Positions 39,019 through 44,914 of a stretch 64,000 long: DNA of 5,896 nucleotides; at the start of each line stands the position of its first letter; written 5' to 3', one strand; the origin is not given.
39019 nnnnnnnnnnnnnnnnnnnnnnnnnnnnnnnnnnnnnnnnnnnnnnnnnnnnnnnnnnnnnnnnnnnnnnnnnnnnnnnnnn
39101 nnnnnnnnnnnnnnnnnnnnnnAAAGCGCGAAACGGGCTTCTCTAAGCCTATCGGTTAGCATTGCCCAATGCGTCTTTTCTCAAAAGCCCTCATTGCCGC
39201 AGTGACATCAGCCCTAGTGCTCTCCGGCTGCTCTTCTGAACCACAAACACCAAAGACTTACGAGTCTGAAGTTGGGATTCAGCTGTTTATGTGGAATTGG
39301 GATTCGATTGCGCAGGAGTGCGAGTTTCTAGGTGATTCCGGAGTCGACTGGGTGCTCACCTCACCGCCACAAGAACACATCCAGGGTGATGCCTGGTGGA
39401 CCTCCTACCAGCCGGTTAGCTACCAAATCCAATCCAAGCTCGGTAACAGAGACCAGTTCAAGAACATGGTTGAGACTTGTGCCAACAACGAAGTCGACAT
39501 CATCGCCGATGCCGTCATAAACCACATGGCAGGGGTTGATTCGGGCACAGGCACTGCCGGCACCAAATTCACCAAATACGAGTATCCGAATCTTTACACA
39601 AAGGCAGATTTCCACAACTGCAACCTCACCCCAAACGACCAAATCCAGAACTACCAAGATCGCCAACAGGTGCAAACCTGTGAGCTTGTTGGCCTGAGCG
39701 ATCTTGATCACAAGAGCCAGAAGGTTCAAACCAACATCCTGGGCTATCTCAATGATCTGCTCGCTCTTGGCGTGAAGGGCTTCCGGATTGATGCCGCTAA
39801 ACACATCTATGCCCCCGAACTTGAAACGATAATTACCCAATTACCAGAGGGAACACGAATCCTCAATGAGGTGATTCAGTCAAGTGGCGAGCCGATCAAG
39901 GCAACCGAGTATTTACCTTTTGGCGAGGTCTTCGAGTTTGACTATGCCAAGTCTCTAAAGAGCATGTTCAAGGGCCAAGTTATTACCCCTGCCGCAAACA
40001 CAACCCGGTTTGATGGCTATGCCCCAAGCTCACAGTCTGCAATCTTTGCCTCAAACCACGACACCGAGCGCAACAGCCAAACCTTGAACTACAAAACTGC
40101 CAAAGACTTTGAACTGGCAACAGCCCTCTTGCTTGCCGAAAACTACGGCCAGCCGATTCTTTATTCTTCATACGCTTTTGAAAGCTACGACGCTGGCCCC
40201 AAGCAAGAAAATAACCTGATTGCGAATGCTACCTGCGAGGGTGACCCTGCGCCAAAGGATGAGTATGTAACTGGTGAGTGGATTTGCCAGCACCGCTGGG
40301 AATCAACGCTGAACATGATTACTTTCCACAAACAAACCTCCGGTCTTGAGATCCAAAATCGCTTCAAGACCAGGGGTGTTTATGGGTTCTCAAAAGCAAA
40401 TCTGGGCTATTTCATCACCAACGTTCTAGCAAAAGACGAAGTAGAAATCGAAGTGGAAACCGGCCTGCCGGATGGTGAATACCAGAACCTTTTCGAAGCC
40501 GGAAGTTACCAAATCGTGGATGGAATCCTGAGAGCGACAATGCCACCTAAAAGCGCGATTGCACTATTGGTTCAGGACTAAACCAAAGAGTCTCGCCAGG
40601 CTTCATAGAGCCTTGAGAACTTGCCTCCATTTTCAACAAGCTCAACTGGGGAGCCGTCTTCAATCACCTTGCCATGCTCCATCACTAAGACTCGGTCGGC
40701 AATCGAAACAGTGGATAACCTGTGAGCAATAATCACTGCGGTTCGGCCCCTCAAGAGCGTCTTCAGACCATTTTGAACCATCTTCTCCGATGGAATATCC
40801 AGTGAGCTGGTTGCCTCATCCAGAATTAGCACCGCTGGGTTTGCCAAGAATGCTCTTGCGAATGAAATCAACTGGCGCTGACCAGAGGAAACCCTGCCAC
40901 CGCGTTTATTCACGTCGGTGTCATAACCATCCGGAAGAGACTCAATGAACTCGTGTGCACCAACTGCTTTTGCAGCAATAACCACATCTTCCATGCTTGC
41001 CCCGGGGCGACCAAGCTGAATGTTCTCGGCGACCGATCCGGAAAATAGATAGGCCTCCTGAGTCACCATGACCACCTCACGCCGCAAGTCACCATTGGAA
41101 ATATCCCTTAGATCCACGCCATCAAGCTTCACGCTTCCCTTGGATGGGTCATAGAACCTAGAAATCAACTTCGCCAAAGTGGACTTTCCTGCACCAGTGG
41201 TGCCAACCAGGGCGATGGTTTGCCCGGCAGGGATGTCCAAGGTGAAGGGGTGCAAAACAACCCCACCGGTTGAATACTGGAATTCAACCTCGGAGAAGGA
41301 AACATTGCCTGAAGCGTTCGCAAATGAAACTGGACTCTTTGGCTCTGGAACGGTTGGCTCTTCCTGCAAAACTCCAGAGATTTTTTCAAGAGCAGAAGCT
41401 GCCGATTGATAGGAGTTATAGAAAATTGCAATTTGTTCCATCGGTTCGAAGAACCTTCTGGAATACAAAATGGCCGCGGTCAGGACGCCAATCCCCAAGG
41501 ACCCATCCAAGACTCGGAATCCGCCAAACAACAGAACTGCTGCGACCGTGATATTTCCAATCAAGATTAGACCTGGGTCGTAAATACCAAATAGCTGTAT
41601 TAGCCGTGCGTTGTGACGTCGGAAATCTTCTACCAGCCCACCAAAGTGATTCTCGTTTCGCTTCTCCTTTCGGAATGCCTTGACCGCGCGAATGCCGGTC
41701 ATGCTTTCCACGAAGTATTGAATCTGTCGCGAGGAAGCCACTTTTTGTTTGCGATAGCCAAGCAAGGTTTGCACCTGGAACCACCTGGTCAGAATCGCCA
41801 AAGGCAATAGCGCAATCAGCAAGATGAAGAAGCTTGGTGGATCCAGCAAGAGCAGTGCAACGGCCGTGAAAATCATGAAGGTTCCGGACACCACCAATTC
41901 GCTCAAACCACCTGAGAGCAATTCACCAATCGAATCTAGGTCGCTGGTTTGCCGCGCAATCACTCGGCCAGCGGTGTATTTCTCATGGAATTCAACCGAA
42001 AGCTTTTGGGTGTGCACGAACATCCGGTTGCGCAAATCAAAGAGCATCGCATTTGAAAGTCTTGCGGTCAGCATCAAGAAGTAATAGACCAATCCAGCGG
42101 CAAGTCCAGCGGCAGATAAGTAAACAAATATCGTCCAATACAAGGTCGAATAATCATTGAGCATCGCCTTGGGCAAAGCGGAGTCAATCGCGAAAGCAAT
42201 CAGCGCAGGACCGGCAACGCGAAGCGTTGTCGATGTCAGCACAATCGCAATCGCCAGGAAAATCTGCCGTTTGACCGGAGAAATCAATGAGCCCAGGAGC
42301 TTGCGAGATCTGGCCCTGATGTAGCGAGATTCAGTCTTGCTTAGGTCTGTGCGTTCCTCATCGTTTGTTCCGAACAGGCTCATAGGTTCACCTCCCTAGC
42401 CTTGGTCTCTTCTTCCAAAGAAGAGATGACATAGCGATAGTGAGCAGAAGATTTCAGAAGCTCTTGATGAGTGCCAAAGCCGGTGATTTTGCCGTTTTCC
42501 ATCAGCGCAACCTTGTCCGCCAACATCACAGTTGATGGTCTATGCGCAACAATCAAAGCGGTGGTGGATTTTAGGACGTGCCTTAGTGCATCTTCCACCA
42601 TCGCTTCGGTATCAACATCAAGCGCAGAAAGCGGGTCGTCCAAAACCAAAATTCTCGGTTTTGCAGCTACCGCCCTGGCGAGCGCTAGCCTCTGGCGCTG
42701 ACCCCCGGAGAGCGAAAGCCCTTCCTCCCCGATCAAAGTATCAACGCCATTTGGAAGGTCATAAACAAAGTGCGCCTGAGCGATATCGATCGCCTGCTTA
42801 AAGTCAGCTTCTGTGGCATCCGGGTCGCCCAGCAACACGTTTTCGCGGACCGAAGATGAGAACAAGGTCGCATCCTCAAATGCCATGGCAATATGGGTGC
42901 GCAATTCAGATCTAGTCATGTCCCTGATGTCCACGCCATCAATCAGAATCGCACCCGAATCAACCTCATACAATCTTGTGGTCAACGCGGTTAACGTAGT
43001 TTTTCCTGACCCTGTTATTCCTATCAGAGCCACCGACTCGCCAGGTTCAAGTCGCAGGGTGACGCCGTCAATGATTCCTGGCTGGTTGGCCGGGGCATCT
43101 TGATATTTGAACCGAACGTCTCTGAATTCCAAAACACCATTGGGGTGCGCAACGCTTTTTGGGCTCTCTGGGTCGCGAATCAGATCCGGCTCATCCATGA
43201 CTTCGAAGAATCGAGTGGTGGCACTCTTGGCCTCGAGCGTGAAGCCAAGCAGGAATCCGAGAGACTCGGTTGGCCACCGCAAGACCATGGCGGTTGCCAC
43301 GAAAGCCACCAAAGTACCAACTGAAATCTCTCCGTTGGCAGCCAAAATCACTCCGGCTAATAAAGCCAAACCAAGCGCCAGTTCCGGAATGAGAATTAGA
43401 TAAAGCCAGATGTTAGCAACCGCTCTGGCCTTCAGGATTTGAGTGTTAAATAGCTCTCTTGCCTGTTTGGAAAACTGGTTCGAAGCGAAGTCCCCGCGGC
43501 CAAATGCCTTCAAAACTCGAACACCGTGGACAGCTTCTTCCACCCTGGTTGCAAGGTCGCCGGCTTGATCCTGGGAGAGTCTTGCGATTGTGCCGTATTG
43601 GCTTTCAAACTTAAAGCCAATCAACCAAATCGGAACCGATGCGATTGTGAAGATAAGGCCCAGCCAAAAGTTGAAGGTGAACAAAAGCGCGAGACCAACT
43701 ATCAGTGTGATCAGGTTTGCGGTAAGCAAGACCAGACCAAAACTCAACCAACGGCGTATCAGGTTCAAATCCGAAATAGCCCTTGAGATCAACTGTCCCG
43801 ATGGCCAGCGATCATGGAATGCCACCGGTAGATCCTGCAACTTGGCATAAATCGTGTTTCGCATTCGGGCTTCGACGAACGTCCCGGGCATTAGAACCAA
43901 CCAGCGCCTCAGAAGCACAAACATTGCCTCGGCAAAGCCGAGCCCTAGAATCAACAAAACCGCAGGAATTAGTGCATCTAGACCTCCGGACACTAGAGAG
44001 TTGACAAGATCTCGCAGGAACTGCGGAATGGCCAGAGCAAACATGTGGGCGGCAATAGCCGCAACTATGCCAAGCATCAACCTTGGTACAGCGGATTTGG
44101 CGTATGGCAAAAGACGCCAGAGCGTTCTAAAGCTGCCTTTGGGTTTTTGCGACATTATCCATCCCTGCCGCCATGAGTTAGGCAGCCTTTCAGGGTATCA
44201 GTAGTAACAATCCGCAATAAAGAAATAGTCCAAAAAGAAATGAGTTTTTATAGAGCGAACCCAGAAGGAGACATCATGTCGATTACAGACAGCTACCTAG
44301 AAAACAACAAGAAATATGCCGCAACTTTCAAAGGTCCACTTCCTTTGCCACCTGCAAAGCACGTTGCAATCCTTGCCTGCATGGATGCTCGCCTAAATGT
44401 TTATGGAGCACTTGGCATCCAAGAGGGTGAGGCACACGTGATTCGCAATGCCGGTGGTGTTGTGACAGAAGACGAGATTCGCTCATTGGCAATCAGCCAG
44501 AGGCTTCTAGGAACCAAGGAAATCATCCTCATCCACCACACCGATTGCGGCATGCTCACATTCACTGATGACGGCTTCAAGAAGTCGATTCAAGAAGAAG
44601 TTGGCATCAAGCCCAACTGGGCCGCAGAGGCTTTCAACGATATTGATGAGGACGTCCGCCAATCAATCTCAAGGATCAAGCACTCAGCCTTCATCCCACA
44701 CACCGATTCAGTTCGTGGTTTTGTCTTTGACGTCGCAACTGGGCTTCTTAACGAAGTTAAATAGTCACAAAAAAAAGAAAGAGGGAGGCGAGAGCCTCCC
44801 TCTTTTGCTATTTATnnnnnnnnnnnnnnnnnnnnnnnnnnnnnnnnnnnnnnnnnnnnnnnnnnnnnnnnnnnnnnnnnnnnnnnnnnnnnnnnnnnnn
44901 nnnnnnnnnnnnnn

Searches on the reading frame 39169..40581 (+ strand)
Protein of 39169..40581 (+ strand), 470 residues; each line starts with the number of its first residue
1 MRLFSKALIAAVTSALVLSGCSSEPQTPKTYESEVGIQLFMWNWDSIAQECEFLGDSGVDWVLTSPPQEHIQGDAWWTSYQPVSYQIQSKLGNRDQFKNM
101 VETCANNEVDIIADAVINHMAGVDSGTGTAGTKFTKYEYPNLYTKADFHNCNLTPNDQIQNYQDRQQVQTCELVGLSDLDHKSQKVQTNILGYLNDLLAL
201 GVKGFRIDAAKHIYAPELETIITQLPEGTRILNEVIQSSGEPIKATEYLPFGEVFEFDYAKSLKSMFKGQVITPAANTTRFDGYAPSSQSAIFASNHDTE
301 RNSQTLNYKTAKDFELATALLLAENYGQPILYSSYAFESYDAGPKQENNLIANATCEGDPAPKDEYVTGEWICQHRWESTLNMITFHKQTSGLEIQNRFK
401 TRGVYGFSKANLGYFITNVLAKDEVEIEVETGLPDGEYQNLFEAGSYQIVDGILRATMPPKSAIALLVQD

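Call 21: search_protein_families(library=pfam, proteins=[window:39169-40581:+], max_evalue=0.001)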
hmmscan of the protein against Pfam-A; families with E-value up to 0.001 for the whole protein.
window:39169-40581:+ (470 aa): 2 families
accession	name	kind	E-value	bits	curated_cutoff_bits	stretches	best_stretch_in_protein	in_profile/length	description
PF00128.31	Alpha-amylase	-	1.7e-17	64.3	22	1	46-254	20-241/446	Alpha amylase, catalytic domain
PF18612.7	Bac_A_amyl_C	-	0.00064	19.8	25.9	0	426-457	32-63/69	Bacterial Alpha amylase C-terminal domain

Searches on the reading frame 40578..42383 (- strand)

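Call 21: search_protein_families(library=pfam, proteins=[window:40578-42383:-], max_evalue=0.001)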
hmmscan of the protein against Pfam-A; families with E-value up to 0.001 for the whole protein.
window:40578-42383:- (601 aa): 2 families
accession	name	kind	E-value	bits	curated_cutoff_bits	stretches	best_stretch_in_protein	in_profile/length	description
PF00664.28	ABC_membrane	-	4.5e-32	112.3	28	1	42-315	2-274/274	ABC transporter transmembrane region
PF00005.33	ABC_tran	-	5e-31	108.6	25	1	377-526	1-137/137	ABC transporter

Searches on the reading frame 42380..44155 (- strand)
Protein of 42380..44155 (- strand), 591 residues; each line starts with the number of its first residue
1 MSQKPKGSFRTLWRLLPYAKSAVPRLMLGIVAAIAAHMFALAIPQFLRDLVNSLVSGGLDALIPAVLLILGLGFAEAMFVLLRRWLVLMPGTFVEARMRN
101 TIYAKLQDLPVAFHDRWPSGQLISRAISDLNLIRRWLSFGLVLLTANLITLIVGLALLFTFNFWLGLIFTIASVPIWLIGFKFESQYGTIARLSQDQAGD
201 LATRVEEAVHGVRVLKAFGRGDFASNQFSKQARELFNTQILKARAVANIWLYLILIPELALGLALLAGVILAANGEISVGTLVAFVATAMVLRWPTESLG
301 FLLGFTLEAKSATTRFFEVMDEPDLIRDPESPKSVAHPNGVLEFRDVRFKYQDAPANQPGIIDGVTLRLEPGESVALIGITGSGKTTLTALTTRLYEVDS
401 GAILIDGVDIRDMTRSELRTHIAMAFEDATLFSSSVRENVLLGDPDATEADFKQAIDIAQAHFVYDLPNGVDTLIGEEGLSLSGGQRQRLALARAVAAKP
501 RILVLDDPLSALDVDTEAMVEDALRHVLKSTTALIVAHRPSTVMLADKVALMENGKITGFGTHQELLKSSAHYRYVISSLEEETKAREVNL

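Call 21: search_protein_families(library=pfam, proteins=[window:42380-44155:-], max_evalue=0.001)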
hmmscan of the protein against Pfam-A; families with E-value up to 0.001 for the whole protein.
window:42380-44155:- (591 aa): 3 families
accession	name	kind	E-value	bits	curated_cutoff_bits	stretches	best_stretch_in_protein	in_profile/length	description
PF00664.28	ABC_membrane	-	3.6e-38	132.2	28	1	26-295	1-273/274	ABC transporter transmembrane region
PF00005.33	ABC_tran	-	1.4e-30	107.1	25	1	363-509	2-136/137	ABC transporter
PF02463.25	SMC_N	-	0.00034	20.5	40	0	427-551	135-210/220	RecF/RecN/SMC N terminal domain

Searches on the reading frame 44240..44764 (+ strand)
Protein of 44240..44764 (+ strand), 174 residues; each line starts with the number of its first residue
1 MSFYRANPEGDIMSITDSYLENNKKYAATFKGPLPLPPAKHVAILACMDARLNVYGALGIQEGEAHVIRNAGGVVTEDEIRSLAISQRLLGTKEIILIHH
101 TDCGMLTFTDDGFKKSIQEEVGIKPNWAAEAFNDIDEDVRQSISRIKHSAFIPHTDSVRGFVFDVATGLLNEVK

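Call 21: search_protein_families(library=pfam, proteins=[window:44240-44764:+], max_evalue=0.001)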
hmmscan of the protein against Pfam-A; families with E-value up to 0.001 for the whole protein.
window:44240-44764:+ (174 aa): 1 family
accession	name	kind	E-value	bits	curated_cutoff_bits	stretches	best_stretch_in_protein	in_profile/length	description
PF00484.24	Pro_CA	-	3.6e-12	47.3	25.7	1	43-141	2-100/156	Carbonic anhydrase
